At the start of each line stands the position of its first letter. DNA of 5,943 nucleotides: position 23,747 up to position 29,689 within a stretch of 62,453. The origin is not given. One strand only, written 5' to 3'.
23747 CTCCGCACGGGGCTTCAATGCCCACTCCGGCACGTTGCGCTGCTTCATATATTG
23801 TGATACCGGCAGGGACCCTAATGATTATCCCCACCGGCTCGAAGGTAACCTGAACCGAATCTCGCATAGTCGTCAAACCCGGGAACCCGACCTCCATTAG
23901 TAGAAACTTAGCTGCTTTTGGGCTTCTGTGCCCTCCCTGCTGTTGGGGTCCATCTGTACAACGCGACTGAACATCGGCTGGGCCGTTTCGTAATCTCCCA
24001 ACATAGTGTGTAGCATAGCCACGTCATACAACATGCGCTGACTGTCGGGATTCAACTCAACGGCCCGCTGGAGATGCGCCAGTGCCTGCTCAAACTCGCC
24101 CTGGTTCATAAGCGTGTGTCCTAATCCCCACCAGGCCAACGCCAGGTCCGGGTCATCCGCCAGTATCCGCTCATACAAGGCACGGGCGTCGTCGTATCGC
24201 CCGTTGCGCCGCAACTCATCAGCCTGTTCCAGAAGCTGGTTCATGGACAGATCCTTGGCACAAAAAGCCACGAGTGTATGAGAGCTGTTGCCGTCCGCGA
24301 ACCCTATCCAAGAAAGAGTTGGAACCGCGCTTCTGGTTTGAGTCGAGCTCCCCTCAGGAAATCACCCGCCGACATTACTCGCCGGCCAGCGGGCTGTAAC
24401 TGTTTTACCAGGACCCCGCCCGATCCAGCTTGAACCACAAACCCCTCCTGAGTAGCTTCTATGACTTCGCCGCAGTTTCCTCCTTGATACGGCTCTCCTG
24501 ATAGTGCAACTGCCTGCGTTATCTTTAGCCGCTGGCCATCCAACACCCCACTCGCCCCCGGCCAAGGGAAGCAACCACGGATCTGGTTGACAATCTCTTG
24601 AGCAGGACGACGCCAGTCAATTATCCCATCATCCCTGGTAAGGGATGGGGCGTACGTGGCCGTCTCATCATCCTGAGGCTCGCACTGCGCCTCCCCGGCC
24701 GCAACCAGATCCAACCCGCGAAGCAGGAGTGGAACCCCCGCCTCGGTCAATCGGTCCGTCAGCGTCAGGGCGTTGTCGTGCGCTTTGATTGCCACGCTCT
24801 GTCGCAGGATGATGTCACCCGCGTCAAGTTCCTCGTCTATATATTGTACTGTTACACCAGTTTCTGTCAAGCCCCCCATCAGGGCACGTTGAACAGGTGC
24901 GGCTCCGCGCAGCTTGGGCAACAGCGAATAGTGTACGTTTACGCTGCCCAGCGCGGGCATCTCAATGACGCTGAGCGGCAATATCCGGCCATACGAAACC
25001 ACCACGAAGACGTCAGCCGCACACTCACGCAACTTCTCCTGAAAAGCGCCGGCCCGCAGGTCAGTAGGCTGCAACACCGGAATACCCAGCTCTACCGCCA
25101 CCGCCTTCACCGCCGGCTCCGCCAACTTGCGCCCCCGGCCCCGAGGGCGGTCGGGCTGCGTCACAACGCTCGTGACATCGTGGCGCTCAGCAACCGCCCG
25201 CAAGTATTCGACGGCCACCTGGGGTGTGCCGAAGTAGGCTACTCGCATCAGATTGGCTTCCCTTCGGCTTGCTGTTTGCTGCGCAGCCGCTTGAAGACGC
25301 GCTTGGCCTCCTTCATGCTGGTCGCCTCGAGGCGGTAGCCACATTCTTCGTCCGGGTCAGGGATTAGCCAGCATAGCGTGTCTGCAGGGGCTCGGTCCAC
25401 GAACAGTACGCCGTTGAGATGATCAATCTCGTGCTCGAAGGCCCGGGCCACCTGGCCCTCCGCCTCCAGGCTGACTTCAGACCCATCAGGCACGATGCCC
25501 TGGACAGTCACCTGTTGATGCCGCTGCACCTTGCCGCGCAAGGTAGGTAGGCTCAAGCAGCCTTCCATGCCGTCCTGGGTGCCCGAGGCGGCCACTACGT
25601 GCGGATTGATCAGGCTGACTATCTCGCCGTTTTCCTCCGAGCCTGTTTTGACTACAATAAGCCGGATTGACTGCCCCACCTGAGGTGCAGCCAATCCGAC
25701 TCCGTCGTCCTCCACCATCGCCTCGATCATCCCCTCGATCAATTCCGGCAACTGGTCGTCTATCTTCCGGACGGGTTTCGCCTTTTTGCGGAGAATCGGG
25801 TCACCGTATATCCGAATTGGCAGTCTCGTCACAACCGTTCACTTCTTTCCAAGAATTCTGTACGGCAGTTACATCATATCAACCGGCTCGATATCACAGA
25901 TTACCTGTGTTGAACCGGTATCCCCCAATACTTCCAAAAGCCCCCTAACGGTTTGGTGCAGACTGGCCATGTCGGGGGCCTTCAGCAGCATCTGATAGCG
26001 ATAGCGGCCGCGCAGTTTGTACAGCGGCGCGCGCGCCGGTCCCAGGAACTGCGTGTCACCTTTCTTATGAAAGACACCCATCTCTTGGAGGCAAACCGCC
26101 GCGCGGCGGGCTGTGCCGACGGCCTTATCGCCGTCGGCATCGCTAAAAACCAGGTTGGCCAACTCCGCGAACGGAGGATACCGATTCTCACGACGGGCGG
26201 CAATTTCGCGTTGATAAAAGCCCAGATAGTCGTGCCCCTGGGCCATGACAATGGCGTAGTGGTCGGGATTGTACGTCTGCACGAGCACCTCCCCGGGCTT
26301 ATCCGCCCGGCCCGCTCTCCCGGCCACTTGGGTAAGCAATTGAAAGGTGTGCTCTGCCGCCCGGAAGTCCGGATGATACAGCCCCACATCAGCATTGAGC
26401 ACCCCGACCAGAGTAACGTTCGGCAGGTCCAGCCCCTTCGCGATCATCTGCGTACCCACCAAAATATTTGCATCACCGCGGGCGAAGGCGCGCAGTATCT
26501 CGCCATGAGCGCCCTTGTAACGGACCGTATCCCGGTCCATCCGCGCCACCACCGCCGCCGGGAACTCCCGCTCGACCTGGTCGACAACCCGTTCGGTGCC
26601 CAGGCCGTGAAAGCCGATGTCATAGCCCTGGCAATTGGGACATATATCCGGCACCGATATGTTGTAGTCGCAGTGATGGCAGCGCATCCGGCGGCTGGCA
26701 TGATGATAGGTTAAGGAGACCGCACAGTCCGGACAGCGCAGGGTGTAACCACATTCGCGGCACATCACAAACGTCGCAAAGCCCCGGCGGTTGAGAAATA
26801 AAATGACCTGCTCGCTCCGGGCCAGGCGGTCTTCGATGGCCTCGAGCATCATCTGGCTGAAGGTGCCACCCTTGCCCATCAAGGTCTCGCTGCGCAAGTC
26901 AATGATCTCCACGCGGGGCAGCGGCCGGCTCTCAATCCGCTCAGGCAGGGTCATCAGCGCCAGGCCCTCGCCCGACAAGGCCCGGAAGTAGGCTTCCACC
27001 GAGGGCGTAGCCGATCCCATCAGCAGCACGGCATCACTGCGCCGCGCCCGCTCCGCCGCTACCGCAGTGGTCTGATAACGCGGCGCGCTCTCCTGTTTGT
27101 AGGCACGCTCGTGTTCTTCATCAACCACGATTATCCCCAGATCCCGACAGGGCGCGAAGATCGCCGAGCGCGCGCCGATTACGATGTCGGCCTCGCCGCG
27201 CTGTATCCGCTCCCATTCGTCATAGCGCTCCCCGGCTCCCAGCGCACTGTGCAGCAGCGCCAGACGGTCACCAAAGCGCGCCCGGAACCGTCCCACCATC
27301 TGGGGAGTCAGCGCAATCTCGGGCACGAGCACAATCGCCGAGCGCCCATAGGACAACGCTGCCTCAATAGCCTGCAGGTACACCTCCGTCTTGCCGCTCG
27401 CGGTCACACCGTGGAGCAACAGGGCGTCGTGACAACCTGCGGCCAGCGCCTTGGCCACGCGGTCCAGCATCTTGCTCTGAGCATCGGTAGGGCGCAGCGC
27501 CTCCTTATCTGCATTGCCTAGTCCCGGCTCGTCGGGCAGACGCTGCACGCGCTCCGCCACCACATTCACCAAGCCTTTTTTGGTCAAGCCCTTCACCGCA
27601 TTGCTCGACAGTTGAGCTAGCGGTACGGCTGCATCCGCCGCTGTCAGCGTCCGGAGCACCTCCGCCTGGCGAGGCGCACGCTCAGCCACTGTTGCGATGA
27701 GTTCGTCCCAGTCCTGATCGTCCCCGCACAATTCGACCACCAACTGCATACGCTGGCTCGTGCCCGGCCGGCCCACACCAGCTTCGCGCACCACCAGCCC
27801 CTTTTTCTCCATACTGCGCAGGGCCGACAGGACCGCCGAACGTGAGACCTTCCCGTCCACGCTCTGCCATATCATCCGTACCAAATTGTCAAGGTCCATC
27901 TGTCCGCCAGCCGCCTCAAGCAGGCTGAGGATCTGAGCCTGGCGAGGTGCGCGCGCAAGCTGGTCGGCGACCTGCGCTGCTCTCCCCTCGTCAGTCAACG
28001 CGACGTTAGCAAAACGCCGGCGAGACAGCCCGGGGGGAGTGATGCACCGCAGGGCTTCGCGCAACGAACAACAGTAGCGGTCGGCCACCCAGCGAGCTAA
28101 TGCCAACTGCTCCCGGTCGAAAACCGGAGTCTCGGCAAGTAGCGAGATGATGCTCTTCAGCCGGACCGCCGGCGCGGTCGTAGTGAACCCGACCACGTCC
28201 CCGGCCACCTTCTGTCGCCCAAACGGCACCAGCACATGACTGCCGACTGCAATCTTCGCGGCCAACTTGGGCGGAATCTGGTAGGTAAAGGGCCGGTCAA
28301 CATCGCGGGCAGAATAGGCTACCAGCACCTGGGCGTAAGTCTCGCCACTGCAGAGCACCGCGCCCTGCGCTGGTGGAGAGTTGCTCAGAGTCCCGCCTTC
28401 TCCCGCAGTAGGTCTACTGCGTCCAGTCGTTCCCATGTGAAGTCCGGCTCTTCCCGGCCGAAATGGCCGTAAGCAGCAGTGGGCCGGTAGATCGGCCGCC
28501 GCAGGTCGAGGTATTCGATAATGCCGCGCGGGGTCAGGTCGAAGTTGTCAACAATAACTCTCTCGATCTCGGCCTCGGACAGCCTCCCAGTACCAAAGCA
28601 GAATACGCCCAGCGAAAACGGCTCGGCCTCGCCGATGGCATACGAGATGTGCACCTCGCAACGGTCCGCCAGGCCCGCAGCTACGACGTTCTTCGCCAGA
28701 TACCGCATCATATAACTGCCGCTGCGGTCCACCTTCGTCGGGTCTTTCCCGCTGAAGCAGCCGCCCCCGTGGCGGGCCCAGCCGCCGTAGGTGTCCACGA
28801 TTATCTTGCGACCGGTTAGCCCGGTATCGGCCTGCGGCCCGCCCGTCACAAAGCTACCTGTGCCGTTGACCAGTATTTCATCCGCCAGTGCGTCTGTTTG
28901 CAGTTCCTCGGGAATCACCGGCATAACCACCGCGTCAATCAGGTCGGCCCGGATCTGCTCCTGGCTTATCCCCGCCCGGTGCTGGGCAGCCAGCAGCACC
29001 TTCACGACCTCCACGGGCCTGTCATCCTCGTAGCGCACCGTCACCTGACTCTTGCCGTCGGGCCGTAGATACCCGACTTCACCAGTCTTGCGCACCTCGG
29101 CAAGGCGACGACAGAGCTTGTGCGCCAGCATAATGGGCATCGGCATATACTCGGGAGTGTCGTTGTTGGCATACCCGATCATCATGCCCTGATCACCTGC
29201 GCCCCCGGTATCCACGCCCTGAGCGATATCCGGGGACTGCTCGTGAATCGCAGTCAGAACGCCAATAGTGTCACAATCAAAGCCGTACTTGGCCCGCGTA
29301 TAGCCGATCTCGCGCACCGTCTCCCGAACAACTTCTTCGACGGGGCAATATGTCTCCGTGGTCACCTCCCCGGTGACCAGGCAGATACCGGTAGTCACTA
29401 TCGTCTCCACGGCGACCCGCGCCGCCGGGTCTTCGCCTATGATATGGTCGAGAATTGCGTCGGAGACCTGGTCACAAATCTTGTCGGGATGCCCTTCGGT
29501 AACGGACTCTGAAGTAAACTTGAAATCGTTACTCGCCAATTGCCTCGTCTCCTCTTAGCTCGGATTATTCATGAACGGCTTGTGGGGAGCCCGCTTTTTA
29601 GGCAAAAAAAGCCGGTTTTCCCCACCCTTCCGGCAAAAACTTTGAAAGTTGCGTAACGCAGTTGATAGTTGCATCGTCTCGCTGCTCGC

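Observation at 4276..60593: Five co-oriented copies of a ~226-bp, TA-flanked, TIR-bounded intergenic element (MITE-like family)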

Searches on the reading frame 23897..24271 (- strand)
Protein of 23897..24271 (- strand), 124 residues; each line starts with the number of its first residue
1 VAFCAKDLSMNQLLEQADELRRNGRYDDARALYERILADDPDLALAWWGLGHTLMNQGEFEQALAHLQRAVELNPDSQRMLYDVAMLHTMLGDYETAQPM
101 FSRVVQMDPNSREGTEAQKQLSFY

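Call 30: search_protein_families(library=pfam, proteins=[window:23897-24271:-])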
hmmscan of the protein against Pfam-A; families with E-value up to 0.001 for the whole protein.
window:23897-24271:- (124 aa): 23 families
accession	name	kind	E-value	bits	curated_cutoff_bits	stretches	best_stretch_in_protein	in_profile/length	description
PF07719.23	TPR_2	-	2.9e-21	74.2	27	2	44-76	1-33/34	Tetratricopeptide repeat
PF13428.12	TPR_14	-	4.5e-20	70.6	23.5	2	46-82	3-39/44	Tetratricopeptide repeat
PF13432.12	TPR_16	-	3.1e-19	69.5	32.7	2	50-111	3-64/65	Tetratricopeptide repeat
PF00515.34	TPR_1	-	4.3e-18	64.7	27.8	1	46-76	3-33/34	Tetratricopeptide repeat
PF14559.12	TPR_19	-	9.9e-18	64.7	25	1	21-80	2-61/68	Tetratricopeptide repeat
PF13414.12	TPR_11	-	3.6e-15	55.8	26.8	2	18-58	2-42/42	TPR repeat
PF13181.12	TPR_8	-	1.6e-14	53.2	25.7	1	46-76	3-33/34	Tetratricopeptide repeat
PF13371.12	TPR_9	-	2.9e-14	53.3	35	2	52-120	3-71/73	Tetratricopeptide repeat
PF13424.12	TPR_12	-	8.4e-14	52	30.1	1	42-108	1-75/77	Tetratricopeptide repeat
PF13174.12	TPR_6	-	1.1e-12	48.1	26.3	0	46-77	2-33/33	Tetratricopeptide repeat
PF13431.12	TPR_17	-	3.7e-12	46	24.4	0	32-64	1-33/34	Tetratricopeptide repeat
PF13176.12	TPR_7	-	3.3e-10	39.6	27.9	0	50-78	5-33/36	Tetratricopeptide repeat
PF13374.12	TPR_10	-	8.6e-09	35.6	27.5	0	50-73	8-31/42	Tetratricopeptide repeat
PF23914.1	TPR_CcmH_CycH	-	1e-08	35.6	42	1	37-111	43-120/158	Cytochrome c-type biogenesis protein H TPR domain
PF24575.1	TPR_Slam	-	2.9e-08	34.5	35.2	1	42-98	45-101/104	Surface lipoprotein assembly modifier, N-terminal TPR repeats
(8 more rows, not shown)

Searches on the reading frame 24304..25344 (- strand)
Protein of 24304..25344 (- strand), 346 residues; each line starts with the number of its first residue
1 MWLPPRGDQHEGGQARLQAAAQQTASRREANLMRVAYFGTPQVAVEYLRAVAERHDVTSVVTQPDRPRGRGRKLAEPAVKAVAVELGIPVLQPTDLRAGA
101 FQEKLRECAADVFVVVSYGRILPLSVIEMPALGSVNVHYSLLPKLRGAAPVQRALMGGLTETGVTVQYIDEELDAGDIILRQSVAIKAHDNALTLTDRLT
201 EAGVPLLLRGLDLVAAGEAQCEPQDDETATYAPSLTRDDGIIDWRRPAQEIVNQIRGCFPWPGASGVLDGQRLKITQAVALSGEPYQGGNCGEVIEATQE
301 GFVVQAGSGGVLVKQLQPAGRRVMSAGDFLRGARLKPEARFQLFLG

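Call 29: search_protein_families(library=pfam, proteins=[window:24304-25344:-])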
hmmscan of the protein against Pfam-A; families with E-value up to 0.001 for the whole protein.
window:24304-25344:- (346 aa): 2 families
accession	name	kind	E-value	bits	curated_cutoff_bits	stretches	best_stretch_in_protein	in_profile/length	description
PF00551.24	Formyl_trans_N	-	1.1e-40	139.7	26.1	1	33-208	1-178/181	Formyl transferase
PF02911.23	Formyl_trans_C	-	1.7e-23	83.1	21.1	1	235-333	2-99/100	Formyl transferase, C-terminal domain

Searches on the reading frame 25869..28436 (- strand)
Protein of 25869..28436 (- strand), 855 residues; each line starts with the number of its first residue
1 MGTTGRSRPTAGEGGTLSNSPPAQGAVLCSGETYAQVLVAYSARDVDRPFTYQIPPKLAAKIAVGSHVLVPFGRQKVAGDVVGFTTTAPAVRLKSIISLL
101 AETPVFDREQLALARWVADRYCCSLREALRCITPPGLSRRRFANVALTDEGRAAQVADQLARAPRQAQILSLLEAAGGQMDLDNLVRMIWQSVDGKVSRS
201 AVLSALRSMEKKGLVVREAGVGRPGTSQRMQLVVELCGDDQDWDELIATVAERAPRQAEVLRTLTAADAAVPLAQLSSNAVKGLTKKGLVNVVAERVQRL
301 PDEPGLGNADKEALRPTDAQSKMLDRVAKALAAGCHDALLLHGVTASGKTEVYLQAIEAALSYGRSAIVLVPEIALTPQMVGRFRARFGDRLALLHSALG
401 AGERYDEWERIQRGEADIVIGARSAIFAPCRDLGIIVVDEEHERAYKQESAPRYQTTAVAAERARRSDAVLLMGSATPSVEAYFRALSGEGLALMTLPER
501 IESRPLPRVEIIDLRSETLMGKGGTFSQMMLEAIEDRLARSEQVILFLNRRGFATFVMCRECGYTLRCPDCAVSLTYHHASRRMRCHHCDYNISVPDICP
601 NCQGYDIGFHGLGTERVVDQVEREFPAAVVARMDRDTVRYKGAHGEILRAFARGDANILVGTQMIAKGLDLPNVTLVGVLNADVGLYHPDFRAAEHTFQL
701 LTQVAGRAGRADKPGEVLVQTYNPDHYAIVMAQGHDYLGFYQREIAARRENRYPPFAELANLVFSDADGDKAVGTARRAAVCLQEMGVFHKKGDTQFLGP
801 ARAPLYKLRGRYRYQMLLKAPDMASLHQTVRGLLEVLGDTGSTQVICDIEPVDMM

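Call 29: search_protein_families(library=pfam, proteins=[window:25869-28436:-])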
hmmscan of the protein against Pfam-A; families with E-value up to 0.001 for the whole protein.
window:25869-28436:- (855 aa): 7 families
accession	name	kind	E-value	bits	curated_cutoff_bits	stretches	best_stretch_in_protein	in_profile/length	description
PF17764.6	PriA_3primeBD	-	7.7e-25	87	22.7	1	36-134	1-96/96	3'DNA-binding domain (3'BD)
PF00270.35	DEAD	-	1.3e-18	67.7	26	1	337-479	15-161/167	DEAD/DEAH box helicase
PF18074.6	PriA_C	-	5.6e-18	66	26.9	1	755-851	1-95/95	Primosomal protein N C-terminal domain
PF04851.21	ResIII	-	2.2e-11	44.4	22.5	1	315-478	3-162/164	Type III restriction enzyme, res subunit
PF00271.37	Helicase_C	-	3.5e-10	40.6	23.5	1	645-711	55-109/110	Helicase conserved C-terminal domain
PF18319.7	Zn_ribbon_PriA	-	4.1e-09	36.7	26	1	568-591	1-24/27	PriA DNA helicase Cys-rich region (CRR) domain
PF21128.4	MCM4_WHD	-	0.00015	22.2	24.4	0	167-216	12-63/75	MCM4, winged helix domain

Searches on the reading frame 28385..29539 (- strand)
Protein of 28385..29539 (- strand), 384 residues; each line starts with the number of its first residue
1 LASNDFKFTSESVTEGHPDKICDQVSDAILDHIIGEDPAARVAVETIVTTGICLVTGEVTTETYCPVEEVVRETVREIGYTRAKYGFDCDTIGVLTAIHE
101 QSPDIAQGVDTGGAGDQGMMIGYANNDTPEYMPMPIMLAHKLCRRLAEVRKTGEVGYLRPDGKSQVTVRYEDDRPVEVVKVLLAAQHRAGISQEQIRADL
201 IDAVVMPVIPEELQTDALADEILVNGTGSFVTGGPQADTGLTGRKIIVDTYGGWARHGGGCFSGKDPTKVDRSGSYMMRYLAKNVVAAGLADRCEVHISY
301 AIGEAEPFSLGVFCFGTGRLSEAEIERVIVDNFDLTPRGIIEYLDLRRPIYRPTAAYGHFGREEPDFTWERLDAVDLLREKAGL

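Call 17: search_protein_families(library=pfam, proteins=[window:28385-29539:-])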
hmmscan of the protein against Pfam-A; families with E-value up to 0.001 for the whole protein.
window:28385-29539:- (384 aa): 3 families
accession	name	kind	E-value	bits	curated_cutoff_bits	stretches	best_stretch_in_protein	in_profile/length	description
PF02773.21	S-AdoMet_synt_C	-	8.8e-65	217.3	25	1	233-371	2-138/138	S-adenosylmethionine synthetase, C-terminal domain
PF02772.21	S-AdoMet_synt_M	-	1.3e-42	145.1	29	1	113-230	3-120/120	S-adenosylmethionine synthetase, central domain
PF00438.25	S-AdoMet_synt_N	-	5.2e-42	142.8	33.1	1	6-103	2-99/99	S-adenosylmethionine synthetase, N-terminal domain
